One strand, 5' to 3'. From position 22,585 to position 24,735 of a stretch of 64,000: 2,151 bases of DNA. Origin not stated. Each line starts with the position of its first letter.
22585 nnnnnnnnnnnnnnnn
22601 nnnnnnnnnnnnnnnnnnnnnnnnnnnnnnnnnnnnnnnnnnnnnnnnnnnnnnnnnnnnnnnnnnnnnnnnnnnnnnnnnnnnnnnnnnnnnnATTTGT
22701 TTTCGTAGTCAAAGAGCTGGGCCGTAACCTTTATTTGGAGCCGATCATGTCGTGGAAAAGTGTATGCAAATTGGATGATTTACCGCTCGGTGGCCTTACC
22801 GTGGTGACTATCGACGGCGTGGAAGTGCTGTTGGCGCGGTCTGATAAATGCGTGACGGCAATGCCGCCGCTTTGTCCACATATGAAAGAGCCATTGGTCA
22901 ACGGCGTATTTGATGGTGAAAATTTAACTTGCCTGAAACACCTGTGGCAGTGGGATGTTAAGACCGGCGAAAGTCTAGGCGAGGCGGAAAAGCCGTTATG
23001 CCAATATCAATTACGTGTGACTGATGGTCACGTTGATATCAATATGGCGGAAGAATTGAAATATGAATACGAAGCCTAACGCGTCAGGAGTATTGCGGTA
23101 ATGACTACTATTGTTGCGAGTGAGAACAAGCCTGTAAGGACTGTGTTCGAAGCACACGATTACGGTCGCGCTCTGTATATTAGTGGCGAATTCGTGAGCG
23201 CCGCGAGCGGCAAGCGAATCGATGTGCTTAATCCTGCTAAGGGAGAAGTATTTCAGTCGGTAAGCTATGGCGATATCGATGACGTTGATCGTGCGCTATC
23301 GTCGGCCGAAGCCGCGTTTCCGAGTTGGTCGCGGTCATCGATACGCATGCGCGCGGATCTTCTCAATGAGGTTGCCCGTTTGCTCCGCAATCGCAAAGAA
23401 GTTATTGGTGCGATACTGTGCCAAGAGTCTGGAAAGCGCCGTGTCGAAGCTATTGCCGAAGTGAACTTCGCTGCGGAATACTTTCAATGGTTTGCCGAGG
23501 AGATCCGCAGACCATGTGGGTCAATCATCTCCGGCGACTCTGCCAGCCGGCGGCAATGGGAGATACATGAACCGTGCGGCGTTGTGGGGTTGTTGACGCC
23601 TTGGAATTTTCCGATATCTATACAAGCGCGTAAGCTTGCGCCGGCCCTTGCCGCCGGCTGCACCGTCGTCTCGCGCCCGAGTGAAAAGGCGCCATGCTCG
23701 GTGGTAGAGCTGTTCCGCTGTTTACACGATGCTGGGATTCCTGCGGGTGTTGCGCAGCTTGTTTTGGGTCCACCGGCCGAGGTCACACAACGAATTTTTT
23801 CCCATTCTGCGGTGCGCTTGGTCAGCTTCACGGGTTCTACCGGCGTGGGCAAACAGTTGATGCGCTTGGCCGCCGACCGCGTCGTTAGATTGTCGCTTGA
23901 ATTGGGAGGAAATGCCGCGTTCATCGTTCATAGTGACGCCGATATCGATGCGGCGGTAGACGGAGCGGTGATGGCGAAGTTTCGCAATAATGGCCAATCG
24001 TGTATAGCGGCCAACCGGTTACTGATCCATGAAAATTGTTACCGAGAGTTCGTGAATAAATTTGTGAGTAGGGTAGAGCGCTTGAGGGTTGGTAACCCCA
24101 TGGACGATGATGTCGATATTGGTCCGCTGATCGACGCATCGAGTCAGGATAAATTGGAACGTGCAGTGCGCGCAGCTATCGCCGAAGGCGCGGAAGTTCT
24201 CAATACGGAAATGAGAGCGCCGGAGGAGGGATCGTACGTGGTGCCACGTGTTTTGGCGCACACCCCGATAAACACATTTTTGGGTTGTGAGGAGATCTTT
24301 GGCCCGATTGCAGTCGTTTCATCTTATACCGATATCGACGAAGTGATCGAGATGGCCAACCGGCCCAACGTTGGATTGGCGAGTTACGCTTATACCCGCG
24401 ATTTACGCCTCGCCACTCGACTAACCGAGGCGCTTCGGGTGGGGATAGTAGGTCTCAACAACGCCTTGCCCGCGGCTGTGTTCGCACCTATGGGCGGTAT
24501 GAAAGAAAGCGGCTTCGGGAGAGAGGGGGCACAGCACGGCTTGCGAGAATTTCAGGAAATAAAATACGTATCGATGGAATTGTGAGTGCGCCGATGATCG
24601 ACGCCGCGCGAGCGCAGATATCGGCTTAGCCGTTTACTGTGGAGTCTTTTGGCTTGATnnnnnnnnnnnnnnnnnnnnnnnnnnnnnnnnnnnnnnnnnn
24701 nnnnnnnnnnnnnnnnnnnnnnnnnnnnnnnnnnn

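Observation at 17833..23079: Methanesulfonate-monooxygenase-like locus: MsmA-type Rieske alpha subunit with CXH-X26-CXXH, beta subunit, ferredoxin and dedicated NitT/TauT importer, but no reductase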

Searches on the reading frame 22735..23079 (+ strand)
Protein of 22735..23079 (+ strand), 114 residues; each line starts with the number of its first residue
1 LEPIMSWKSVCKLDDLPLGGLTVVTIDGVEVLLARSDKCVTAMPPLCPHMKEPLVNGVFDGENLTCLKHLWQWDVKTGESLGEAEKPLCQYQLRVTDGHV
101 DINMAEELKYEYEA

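Call 4: search_protein_families(library=pfam, proteins=[window:22735-23079:+])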
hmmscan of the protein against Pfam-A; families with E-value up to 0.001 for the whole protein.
window:22735-23079:+ (114 aa): 2 families
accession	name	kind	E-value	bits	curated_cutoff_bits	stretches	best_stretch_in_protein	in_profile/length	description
PF00355.32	Rieske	-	5.7e-13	49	20.3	1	6-82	1-77/88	Rieske [2Fe-2S] domain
PF13806.12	Rieske_2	-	4.2e-08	33.5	27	1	6-102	1-103/104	Rieske-like [2Fe-2S] domain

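Call 5: search_protein_families(library=ncbifam, proteins=[window:22735-23079:+])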
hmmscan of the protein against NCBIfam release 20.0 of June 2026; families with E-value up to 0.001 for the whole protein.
window:22735-23079:+ (114 aa): 6 families
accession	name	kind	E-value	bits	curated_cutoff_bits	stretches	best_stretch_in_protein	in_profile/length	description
NF007422.0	PRK09965.1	equivalog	5.9e-10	39.1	113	1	9-107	5-103/106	bifunctional 3-phenylpropionate/cinnamic acid dioxygenase ferredoxin subunit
NF041683.1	ant_diox_AndAb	equivalog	1e-08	35.3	150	1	7-103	2-99/100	anthranilate 1,2-dioxygenase ferredoxin subunit AndAb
TIGR02378.1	nirD_assim_sml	equivalog_domain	2.1e-08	34.3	74.65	1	6-103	1-104/105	nitrite reductase small subunit NirD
TIGR02377.1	MocE_fam_FeS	subfamily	2.5e-06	27.4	136.15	1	7-103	2-100/101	MocE family 2Fe-2S type ferredoxin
NF042948.2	3PPDioc_HcaC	equivalog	1.4e-05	25.3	150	1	8-106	4-104/105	3-phenylpropionate/cinnamic acid dioxygenase ferredoxin subunit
NF052579.1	BetMthstMoxSdmAMthl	equivalog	0.00043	19.4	600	1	34-75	45-87/351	4beta-methylsterol monooxygenase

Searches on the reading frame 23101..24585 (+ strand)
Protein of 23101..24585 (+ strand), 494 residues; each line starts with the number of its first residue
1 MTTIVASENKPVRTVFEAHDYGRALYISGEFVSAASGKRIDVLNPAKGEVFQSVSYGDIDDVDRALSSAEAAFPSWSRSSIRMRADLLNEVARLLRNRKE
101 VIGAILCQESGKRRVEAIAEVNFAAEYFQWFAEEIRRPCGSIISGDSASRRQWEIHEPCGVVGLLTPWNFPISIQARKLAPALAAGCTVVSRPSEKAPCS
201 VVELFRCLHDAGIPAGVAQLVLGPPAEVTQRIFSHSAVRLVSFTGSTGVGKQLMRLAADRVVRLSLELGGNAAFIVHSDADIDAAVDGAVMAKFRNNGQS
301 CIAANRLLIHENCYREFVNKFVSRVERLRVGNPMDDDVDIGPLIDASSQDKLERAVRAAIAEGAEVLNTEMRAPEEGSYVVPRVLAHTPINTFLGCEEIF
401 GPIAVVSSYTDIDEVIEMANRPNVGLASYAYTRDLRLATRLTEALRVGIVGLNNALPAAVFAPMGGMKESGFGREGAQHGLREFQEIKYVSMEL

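Call 4: search_protein_families(library=pfam, proteins=[window:23101-24585:+])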
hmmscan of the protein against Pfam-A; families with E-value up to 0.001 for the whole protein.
window:23101-24585:+ (494 aa): 1 family
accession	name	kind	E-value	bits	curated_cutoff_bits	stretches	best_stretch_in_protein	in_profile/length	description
PF00171.27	Aldedh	-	3.9e-150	500.9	23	1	31-490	1-461/461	Aldehyde dehydrogenase family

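Call 5: search_protein_families(library=ncbifam, proteins=[window:23101-24585:+])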
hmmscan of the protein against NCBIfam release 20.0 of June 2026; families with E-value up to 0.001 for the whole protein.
window:23101-24585:+ (494 aa): 44 families (the best 25 are shown)
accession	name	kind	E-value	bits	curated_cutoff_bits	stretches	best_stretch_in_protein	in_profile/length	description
TIGR01780.1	SSADH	subfamily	1.7e-137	459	646.35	1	42-488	1-448/448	succinate-semialdehyde dehydrogenase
NF008415.0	PRK11241.1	equivalog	6.9e-127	424.1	828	1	23-493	11-481/482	NADP-dependent succinate-semialdehyde dehydrogenase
TIGR01804.1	BADH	equivalog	3.5e-116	388.4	668.6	1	26-488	1-467/467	betaine-aldehyde dehydrogenase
NF010000.0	PRK13473.1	subfamily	1.6e-114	383.2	615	1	25-492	5-472/475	aminobutyraldehyde dehydrogenase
TIGR02299.1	HpaE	equivalog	1e-113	380.5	638.35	1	25-492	3-476/488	5-carboxymethyl-2-hydroxymuconate semialdehyde dehydrogenase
NF007497.0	PRK10090.1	equivalog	6.8e-108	361.5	500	1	24-492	8-477/480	aldehyde dehydrogenase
NF040792.1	glyc_ald_dh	equivalog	1e-105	354.5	760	1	25-491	3-472/488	D-glyceraldehyde dehydrogenase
NF009725.0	PRK13252.1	equivalog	4.1e-105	352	593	1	24-494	8-481/488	betaine-aldehyde dehydrogenase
NF006916.0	PRK09407.1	equivalog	6e-103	345.2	521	1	32-491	28-491/526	succinic semialdehyde dehydrogenase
NF052305.1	DioxValDhHalo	equivalog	2.3e-101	340.1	750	1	26-490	8-479/483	2,5-dioxovalerate dehydrogenase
NF040648.1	lactal_redase_Meth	equivalog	7.1e-97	325.3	650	1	26-492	2-462/463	lactaldehyde dehydrogenase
NF042993.1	AlphKGSA_gudD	equivalog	3.7e-96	322.7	770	1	26-491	7-479/481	alpha-ketoglutaric semialdehyde dehydrogenase GucD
NF045736.1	PaDhStyDRhodo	equivalog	2.1e-95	320.1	800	1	24-491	4-476/479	phenylacetaldehyde dehydrogenase StyD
NF006915.0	PRK09406.1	equivalog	3.4e-95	319.6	730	1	40-490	3-454/457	NADP-dependent succinic semialdehyde dehydrogenase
NF050026.1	AcaldDHExaC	equivalog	1.1e-94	317.8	900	1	25-490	18-491/503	acetaldehyde dehydrogenase ExaC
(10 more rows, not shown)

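Call 30: search_solved_structures(query=window:23101-24585:+, max_evalue=1e-100)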
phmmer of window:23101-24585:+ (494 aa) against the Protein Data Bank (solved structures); distinct sequences matched with E-value up to 1e-100: 8.
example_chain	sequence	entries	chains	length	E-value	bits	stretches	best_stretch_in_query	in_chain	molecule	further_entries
3jz4_A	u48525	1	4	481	4.7e-114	385.1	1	24-492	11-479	Succinate-semialdehyde dehydrogenase [NADP+]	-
8s33_A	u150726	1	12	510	1.6e-110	373.5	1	21-492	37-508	Succinate-semialdehyde dehydrogenase [NAD(P)+]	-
8of1_A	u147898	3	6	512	1.3e-109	370.5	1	27-491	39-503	Succinate-semialdehyde dehydrogenase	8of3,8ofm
4v6h_A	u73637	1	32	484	2.7e-108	366.1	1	25-491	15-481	Succinate-semialdehyde dehydrogenase (NADP+)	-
3ek1_A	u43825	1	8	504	7.9e-108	364.5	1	26-490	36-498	Aldehyde dehydrogenase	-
9zh8_A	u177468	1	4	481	1.9e-104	353.4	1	24-490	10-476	Aldehyde dehydrogenase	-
5x5t_A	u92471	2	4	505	5.2e-104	351.9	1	24-490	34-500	Alpha-ketoglutaric semialdehyde dehydrogenase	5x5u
8c54_A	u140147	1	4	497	3.7e-102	345.9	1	25-492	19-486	Succinate semialdehyde dehydrogenase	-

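Call 74: search_solved_structures(query=window:23101-24585:+, max_evalue=1e-113, show_alignments=1)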
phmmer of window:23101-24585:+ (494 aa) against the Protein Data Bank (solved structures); distinct sequences matched with E-value up to 1e-113: 1.
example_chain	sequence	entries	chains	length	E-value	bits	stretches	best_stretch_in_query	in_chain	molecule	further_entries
3jz4_A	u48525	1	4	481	4.7e-114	385.1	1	24-492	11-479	Succinate-semialdehyde dehydrogenase [NADP+]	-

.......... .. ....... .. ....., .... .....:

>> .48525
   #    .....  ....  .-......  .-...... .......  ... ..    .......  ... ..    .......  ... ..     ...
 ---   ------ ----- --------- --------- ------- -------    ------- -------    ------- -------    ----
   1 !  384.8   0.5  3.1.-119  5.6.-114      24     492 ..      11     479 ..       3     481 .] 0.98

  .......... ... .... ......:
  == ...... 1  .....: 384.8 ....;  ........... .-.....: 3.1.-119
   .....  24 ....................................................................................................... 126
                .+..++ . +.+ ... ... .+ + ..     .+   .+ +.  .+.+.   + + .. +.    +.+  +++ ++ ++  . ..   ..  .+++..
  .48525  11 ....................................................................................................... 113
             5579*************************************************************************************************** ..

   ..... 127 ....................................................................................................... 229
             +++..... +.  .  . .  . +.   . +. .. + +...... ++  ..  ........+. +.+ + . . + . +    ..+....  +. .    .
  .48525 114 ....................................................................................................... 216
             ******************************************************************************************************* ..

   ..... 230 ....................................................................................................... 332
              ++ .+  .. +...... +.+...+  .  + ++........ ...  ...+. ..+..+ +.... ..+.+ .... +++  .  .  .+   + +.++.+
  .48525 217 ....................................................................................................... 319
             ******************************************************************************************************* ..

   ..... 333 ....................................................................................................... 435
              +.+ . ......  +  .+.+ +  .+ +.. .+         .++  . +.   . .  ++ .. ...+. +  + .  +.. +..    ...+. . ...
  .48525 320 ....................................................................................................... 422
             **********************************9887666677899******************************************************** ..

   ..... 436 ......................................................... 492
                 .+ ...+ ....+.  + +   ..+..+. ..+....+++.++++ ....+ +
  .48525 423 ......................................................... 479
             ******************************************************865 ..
